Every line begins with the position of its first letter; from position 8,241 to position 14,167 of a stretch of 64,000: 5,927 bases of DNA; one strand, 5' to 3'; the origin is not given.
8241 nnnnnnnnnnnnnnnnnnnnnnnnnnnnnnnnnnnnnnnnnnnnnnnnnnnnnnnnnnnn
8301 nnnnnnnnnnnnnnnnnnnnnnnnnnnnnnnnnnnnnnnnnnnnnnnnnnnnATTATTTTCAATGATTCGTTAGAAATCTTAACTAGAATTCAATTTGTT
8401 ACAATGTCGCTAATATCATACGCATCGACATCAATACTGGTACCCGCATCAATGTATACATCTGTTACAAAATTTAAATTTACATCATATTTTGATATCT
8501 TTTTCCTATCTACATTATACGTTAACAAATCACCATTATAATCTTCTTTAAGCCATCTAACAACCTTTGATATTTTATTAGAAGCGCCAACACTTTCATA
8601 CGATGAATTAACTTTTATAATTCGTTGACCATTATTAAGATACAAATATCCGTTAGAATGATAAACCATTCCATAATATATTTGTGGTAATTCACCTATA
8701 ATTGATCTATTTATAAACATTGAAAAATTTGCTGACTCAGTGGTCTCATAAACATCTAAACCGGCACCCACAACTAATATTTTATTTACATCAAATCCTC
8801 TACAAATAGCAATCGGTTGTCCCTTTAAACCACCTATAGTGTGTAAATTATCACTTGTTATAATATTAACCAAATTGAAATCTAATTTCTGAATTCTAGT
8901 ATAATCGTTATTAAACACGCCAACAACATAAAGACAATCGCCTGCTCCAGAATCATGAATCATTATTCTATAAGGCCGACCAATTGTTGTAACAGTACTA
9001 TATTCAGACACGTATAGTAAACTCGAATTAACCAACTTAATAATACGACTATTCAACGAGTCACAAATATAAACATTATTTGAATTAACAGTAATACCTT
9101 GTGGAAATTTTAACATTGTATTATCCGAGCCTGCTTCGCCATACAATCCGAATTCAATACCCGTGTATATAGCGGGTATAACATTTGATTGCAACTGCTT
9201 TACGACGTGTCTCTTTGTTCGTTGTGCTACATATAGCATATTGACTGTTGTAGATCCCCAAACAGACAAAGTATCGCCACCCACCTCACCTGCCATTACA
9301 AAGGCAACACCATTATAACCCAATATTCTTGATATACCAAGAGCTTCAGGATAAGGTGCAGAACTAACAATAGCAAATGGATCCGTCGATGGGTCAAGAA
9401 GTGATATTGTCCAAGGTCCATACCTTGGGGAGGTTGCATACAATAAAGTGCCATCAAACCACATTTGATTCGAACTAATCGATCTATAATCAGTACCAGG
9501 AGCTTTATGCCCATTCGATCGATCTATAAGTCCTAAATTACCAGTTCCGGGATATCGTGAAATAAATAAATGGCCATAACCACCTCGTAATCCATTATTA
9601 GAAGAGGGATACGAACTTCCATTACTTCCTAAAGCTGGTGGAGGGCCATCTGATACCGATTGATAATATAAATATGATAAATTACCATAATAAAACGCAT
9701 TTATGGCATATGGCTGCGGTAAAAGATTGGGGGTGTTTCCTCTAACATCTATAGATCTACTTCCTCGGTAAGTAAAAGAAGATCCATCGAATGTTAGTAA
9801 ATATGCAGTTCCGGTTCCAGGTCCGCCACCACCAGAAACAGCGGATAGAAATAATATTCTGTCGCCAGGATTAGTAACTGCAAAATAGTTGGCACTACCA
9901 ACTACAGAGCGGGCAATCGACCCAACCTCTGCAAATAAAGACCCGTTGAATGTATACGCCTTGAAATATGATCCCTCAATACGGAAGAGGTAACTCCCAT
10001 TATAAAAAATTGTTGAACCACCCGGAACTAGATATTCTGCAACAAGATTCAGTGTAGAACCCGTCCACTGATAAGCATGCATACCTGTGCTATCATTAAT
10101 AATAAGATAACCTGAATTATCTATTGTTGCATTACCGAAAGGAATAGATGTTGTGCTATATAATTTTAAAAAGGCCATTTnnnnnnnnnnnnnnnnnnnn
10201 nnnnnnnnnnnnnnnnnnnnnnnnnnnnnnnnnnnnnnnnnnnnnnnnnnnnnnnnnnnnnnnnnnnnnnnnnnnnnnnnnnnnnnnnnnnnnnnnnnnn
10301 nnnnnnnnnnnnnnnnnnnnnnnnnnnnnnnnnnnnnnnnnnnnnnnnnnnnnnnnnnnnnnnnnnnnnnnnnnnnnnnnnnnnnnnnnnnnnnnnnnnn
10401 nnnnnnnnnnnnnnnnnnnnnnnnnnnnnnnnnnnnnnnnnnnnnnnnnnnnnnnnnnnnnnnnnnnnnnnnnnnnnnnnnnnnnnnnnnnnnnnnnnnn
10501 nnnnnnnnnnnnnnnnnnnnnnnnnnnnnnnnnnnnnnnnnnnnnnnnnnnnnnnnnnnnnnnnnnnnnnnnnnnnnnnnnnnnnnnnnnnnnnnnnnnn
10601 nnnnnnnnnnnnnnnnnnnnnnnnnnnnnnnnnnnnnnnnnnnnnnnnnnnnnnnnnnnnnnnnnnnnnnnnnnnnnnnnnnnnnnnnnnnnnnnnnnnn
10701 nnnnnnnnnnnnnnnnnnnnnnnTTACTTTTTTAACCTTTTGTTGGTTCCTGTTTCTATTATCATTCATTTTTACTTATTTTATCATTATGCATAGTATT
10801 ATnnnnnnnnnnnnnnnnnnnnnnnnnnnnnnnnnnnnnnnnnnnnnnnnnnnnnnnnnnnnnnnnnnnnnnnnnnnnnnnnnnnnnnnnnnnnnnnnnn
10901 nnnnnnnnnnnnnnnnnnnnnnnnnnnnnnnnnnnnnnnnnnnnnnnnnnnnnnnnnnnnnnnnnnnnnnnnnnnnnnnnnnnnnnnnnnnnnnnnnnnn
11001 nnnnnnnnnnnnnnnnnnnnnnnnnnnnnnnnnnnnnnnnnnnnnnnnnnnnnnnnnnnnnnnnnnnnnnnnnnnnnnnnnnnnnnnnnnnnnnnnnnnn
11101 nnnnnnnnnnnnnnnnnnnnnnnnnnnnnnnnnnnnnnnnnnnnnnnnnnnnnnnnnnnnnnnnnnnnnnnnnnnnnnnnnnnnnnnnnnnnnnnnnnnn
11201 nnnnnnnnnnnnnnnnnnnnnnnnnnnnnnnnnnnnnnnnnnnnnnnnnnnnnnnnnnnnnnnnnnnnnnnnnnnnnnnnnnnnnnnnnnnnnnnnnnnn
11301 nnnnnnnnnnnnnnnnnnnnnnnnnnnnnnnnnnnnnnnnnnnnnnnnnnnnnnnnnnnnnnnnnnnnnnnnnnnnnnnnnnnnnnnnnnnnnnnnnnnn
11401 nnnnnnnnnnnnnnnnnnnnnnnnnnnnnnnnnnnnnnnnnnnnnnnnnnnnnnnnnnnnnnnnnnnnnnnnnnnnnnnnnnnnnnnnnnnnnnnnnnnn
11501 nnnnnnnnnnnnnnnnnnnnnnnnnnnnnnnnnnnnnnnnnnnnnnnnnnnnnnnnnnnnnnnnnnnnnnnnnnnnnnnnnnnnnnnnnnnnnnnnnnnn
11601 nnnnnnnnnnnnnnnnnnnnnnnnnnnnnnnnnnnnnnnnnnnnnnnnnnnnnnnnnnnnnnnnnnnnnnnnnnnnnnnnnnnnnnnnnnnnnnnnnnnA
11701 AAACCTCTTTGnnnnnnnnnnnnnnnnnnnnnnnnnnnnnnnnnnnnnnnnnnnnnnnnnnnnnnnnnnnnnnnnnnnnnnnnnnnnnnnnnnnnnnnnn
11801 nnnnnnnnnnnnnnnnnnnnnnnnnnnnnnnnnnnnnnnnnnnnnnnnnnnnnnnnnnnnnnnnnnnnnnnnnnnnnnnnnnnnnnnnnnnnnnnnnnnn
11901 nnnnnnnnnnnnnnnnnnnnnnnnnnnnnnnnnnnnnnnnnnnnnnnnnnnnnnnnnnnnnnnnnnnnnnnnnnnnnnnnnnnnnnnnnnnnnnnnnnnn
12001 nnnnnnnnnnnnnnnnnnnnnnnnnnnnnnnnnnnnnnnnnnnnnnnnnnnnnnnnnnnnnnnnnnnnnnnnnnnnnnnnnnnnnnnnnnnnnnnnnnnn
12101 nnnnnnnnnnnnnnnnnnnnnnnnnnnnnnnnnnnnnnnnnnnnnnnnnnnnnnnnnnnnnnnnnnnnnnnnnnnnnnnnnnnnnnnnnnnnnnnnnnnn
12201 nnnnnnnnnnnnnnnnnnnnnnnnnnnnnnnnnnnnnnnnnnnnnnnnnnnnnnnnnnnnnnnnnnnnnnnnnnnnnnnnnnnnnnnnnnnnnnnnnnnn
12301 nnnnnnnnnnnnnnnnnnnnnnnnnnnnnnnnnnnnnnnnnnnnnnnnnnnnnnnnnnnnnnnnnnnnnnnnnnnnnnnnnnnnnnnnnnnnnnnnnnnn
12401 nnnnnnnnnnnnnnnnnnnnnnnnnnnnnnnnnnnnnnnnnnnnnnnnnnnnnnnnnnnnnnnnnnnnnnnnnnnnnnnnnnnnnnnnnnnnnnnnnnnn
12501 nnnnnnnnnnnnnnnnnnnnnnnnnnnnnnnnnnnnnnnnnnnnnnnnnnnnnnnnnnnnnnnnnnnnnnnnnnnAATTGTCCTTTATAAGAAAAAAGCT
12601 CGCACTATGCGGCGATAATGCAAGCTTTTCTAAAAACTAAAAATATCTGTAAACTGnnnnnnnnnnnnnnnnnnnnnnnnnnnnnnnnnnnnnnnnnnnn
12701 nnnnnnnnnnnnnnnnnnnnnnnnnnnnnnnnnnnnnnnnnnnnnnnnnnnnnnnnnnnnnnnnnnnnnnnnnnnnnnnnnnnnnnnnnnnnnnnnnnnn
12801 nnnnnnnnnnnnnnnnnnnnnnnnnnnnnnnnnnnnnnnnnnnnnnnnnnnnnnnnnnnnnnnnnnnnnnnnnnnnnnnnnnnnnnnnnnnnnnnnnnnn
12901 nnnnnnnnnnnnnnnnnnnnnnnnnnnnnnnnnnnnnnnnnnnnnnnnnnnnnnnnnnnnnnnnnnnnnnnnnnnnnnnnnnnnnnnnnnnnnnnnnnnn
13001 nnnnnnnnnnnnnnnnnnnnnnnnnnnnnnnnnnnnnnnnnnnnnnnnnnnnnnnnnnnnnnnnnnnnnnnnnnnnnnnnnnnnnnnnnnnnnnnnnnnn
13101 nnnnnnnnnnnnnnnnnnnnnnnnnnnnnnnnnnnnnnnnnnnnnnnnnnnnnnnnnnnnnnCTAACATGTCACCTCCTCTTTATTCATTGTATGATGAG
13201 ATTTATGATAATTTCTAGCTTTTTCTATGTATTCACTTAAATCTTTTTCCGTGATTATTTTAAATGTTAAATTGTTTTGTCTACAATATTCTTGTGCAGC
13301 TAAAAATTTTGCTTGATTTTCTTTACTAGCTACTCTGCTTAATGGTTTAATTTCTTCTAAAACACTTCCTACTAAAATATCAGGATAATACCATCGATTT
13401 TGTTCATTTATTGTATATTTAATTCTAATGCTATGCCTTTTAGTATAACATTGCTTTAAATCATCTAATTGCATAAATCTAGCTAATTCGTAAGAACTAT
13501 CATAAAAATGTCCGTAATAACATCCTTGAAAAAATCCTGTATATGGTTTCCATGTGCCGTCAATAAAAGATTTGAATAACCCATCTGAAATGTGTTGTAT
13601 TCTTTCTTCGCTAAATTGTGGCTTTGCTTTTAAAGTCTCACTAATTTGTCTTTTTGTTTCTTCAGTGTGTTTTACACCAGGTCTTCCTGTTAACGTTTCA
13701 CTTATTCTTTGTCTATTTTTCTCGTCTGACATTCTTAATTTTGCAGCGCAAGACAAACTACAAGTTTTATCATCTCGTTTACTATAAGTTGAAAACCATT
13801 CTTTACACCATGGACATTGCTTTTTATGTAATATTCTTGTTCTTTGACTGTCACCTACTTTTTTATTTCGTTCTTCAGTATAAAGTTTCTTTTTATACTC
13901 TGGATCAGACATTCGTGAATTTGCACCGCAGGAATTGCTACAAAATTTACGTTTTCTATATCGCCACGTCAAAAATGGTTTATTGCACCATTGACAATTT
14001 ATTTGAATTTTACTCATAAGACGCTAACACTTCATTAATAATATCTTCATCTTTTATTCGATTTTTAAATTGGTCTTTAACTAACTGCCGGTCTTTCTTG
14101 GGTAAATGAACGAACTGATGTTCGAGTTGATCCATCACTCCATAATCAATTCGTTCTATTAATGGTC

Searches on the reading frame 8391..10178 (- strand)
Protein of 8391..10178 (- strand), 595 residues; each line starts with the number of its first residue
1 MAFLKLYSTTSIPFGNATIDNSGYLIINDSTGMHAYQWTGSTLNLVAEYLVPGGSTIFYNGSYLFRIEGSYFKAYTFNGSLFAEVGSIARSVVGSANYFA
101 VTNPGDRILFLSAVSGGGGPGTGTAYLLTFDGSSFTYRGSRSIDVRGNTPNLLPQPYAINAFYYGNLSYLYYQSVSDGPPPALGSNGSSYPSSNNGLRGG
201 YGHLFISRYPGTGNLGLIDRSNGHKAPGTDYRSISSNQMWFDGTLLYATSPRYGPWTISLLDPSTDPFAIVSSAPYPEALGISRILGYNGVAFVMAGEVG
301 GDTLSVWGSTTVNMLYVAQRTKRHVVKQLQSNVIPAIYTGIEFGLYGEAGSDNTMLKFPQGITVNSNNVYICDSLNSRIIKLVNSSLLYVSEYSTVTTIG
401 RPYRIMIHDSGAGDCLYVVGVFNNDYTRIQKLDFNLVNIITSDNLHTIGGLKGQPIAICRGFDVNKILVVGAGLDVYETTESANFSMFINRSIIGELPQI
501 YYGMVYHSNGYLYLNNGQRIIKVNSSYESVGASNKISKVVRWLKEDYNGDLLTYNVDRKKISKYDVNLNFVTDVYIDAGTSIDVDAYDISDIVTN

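Call 10: search_protein_families(library=pfam, proteins=[window:8391-10178:-], max_evalue=0.001)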
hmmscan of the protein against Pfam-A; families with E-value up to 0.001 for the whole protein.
window:8391-10178:- (595 aa): 0 families

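Call 11: search_protein_families(library=phrogs, proteins=[window:8391-10178:-], max_evalue=0.001)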
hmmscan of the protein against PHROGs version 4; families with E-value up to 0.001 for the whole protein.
window:8391-10178:- (595 aa): 0 families

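Call 90: search_dna_similar(query=window:8391-10178:-, collection=phages, mode=protein, max_rows=8, max_evalue=0.001)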
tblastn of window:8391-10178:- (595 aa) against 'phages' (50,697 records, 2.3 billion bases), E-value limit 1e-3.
No match.

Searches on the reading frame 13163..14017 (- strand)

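Call 10: search_protein_families(library=pfam, proteins=[window:13163-14017:-], max_evalue=0.001)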
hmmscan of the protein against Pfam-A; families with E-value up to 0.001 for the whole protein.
window:13163-14017:- (284 aa): 2 families
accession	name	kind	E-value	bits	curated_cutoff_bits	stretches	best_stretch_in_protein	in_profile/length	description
PF08722.17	Tn7_TnsA-like_N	-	4.8e-09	37.1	26.5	1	197-257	12-85/85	TnsA-like endonuclease N terminal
PF24308.1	DUF7487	-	0.00016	22.1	27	1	182-229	154-201/220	Family of unknown function (DUF7487)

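Call 11: search_protein_families(library=phrogs, proteins=[window:13163-14017:-], max_evalue=0.001)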
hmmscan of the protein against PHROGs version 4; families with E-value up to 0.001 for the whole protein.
window:13163-14017:- (284 aa): 4 families
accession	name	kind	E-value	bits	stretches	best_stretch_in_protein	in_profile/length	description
phrog_218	-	connector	5.3e-11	43.8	1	231-262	112-143/148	head closure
phrog_1271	-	DNA, RNA and nucleotide metabolism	1.3e-10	42.3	1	2-113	174-248/361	HNH endonuclease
phrog_15427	-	DNA, RNA and nucleotide metabolism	1.2e-09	39.2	1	86-271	104-263/270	endonuclease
phrog_2308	-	unknown function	1.3e-07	32.7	1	4-38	99-133/138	-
